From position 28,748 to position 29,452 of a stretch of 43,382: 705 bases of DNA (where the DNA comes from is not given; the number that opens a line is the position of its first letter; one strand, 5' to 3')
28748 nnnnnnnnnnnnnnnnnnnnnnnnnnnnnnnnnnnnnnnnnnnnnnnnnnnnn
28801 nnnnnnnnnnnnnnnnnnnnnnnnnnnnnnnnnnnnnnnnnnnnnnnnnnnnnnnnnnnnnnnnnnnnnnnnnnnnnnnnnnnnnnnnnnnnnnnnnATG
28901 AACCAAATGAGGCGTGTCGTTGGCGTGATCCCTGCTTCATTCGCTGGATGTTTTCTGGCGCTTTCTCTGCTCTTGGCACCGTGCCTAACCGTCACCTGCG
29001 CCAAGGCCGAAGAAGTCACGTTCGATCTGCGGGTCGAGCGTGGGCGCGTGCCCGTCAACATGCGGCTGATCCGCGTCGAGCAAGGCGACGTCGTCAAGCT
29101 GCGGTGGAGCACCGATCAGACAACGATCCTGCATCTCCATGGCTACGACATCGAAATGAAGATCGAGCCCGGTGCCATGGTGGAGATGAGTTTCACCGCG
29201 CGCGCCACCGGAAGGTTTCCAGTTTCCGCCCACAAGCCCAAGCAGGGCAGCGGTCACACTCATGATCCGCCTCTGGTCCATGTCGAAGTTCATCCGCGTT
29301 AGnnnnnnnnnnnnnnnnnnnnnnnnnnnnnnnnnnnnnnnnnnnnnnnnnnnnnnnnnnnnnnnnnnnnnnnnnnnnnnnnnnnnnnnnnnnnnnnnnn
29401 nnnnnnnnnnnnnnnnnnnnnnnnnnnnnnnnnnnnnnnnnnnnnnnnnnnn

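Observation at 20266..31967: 11.7 kb translationally coupled operon mixing a HAAT-type ABC importer with an unassigned secreted/membrane protein family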

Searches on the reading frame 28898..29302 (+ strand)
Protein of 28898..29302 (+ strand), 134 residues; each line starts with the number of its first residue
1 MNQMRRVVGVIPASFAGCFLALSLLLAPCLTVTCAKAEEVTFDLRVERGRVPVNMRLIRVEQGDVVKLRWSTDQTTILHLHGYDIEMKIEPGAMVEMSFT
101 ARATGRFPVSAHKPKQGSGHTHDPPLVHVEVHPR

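Call 4: search_protein_families(library=pfam, proteins=[window:28898-29302:+], max_evalue=0.01)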
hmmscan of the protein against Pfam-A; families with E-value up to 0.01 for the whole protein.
window:28898-29302:+ (134 aa): 0 families

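Call 5: search_protein_families(library=ncbifam, proteins=[window:28898-29302:+], max_evalue=0.01)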
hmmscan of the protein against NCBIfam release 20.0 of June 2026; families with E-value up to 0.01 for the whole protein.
window:28898-29302:+ (134 aa): 1 family
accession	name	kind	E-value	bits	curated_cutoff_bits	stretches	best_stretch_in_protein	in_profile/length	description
TIGR04246.1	nitrous_NosZ_Gp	equivalog_domain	0.0026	16.1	625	1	54-109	497-557/578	Sec-dependent nitrous-oxide reductase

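Call 44: search_solved_structures(query=A4, max_evalue=10, show_alignments=3)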
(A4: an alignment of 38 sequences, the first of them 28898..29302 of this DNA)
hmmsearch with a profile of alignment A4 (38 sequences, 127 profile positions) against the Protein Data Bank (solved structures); distinct sequences matched with E-value up to 10: 90 (the best 60 are shown).
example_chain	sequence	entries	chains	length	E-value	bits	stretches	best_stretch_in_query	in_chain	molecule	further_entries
8bl6_A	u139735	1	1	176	3.3e-05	26.9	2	40-99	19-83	dIG14-scdim-EF62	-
8bl3_A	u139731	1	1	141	0.0001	25.4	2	50-99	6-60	scIg12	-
5zl1_A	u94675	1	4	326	0.00013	25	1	49-103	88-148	Putative copper-type nitrite reductase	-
3g5w_A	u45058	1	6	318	0.00032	23.7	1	46-75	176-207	Multicopper oxidase type 1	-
2zwn_A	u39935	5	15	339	0.00049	23.2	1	48-122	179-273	two-domain type laccase | Multicopper oxidase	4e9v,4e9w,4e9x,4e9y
1iby_A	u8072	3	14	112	0.01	18.9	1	38-104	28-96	NITROSOCYANIN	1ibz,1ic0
9cck_C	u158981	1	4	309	0.013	18.6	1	39-107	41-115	Copper-containing nitrite reductase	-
9cck_A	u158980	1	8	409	0.02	17.9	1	39-107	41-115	Copper-containing nitrite reductase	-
8p4g_A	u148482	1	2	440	0.025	17.6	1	49-80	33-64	Multicopper oxidase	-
6k3d_A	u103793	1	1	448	0.029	17.4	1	49-80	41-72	Multicopper oxidase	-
3aw5_A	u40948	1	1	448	0.029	17.4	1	49-80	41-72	Multicopper oxidase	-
6pty_A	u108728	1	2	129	0.084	15.9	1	50-103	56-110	Cytochrome c oxidase subunit 2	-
2lln_A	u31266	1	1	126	0.1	15.7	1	50-104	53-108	Cytochrome c oxidase subunit 2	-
6ptt_A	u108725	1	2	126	0.11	15.6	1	50-102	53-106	Cytochrome c oxidase subunit 2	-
2cua_A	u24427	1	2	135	0.12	15.5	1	50-104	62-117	PROTEIN (CUA)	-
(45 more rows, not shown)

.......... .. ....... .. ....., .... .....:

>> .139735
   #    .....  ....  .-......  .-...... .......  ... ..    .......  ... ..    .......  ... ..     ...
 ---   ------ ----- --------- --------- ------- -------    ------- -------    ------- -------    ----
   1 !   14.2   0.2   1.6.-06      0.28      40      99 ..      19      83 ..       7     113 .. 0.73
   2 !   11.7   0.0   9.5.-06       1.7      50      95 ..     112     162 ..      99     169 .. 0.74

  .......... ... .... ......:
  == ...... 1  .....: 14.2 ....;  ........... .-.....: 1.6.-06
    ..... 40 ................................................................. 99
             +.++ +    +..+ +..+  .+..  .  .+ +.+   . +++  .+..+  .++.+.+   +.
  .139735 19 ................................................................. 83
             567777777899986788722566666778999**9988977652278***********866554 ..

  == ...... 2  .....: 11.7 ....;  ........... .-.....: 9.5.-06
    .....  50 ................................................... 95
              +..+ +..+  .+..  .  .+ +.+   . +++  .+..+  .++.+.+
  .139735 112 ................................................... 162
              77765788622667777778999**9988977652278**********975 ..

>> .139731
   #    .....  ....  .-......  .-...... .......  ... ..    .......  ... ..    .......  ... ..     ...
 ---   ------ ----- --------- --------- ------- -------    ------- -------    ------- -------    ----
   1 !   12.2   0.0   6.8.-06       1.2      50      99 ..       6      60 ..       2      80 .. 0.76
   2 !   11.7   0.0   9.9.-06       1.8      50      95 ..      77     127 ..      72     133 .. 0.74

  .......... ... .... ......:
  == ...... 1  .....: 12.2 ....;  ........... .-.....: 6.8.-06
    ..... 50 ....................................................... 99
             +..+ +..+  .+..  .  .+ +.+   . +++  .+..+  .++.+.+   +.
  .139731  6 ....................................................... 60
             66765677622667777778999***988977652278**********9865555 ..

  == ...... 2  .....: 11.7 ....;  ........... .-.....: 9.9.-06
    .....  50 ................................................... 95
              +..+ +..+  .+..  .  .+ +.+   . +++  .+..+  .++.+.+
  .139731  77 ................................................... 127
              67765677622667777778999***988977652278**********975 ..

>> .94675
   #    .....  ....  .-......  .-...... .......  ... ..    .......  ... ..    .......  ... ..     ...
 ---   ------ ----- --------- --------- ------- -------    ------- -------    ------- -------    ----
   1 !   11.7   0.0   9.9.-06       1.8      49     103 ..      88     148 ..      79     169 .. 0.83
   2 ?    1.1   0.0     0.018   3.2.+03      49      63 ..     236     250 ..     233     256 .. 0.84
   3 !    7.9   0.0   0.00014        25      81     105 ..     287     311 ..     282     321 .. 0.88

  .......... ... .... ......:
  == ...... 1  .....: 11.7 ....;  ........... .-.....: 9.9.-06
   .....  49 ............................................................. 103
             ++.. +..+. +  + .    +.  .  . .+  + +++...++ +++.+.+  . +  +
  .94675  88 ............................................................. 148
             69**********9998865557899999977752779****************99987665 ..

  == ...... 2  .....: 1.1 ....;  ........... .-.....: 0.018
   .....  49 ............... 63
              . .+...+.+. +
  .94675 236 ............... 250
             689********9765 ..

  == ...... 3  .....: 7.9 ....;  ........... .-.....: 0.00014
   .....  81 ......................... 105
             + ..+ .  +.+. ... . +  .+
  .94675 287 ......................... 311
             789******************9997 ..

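Call 45: search_protein_families(library=pfam, alignment_id=A4, max_evalue=1)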
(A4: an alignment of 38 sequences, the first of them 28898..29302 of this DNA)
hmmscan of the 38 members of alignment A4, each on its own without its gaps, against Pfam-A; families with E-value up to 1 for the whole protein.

A. member 1, window:28898-29302:+ (134 aa): 0 families

B. families by the number of members that match (of 38 scanned): 18 families
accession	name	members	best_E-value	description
PF13473.12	Cupredoxin_1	32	3.3e-05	Cupredoxin-like domain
PF07731.20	Cu-oxidase_2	29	3.2e-06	Multicopper oxidase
PF07732.21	Cu-oxidase_3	9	0.0094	Multicopper oxidase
PF01052.25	FliMN_C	4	0.076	Type III flagellar switch regulator (C-ring) FliN C-term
PF05506.17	PLipase_C_C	2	0.024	Bacterial phospholipase C, C-terminal domain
PF00041.27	fn3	2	0.033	Fibronectin type III domain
PF11720.13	Inhibitor_I78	2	0.12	Peptidase inhibitor I78 family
PF07653.23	SH3_2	1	0.029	Variant SH3 domain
PF08402.16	TOBE_2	1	0.041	TOBE domain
PF05757.16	PsbQ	1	0.065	Oxygen evolving enhancer protein 3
PF02529.20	PetG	1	0.067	Cytochrome B6-F complex subunit 5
PF10698.15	DUF2505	1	0.1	Protein of unknown function (DUF2505)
PF08866.15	DUF1831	1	0.18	Putative amino acid metabolism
PF12293.13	T4BSS_DotH_IcmK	1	0.2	Putative outer membrane core complex of type IVb secretion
PF25511.1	Ig_CNNM4_N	1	0.25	Metal transporter CNNM4-like, immunoglobulin-like domain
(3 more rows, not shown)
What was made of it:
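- On Cupredoxin (blue copper / CuA) proteins: Profile hits to nitrite reductase, multicopper oxidases, nitrosocyanin and CuA domains have E 1e-4 to 0.1 (calls 44, 45).
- Checked: The cupredoxin-like call holds at sub-threshold level (calls 44, 45).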
